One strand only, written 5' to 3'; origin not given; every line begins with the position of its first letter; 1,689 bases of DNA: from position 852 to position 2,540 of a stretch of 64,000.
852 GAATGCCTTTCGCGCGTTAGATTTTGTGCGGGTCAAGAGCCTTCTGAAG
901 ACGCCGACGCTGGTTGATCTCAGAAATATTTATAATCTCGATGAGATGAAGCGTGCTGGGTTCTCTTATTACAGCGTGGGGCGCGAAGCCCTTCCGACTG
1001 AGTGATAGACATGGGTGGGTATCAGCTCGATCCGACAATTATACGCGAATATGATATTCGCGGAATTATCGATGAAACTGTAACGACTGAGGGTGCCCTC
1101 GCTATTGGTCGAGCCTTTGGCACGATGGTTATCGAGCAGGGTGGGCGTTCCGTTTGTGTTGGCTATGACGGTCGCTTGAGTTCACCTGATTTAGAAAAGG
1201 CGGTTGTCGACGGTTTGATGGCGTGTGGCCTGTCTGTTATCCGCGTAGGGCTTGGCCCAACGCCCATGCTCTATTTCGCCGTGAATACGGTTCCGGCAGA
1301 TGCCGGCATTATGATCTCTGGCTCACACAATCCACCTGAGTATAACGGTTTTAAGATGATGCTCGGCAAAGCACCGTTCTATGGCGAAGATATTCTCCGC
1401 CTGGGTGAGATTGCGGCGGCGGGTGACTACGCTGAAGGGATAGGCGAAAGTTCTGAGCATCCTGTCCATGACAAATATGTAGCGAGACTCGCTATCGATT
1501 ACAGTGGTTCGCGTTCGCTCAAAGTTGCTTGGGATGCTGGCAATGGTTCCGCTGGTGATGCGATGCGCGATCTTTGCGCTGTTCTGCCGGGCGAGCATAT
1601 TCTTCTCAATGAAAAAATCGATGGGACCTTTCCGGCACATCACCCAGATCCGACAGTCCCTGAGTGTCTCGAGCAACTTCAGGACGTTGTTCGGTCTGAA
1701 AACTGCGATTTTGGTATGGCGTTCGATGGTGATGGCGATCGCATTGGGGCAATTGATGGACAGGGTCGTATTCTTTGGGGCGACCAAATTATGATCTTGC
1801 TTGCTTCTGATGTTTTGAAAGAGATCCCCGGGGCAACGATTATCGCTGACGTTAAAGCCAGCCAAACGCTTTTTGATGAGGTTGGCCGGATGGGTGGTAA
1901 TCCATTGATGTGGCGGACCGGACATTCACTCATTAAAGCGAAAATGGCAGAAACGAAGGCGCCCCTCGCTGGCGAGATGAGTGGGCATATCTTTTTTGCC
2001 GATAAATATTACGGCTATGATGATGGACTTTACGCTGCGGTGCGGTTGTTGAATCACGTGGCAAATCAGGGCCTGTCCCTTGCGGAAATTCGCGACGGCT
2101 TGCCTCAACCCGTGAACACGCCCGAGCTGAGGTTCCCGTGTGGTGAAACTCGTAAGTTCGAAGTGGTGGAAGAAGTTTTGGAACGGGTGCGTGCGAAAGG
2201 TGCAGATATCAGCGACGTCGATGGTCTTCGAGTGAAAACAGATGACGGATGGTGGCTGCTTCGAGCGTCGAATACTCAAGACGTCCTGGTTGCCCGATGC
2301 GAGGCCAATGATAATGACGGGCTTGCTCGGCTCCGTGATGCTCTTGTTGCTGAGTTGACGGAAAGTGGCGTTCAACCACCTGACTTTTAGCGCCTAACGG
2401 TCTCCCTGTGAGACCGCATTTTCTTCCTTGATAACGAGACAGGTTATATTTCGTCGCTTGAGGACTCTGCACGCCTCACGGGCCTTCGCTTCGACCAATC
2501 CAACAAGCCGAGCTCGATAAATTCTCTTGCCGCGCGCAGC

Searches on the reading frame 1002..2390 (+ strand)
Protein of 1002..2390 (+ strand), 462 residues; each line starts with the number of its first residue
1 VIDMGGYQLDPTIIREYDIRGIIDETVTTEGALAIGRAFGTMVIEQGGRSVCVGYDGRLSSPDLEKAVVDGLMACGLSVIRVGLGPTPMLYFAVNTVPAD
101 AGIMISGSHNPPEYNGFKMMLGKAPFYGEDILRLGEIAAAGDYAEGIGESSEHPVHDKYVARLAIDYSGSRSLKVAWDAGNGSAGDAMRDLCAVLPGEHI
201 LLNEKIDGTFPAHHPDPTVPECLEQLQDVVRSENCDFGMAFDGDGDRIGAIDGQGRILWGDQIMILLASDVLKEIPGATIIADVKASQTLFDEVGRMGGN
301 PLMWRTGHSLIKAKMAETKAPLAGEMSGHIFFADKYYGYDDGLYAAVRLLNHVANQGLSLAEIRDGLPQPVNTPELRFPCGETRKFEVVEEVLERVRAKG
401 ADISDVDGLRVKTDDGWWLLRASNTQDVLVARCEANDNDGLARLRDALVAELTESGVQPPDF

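Call 60: search_protein_families(library=pfam, proteins=[window:1002-2390:+], max_evalue=0.00001)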
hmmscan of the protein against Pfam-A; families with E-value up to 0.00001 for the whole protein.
window:1002-2390:+ (462 aa): 4 families
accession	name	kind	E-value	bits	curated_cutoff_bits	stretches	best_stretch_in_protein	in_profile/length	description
PF02878.22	PGM_PMM_I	-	1.8e-36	125.3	22.5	1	14-125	4-117/138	Phosphoglucomutase/phosphomannomutase, alpha/beta/alpha domain I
PF02880.22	PGM_PMM_III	-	3e-25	89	20.7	1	259-369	1-113/115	Phosphoglucomutase/phosphomannomutase, alpha/beta/alpha domain III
PF02879.22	PGM_PMM_II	-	1.5e-21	77.3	29.3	1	160-255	8-103/103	Phosphoglucomutase/phosphomannomutase, alpha/beta/alpha domain II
PF00408.26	PGM_PMM_IV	-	6.7e-13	48.9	23.1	1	375-449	1-66/68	Phosphoglucomutase/phosphomannomutase, C-terminal domain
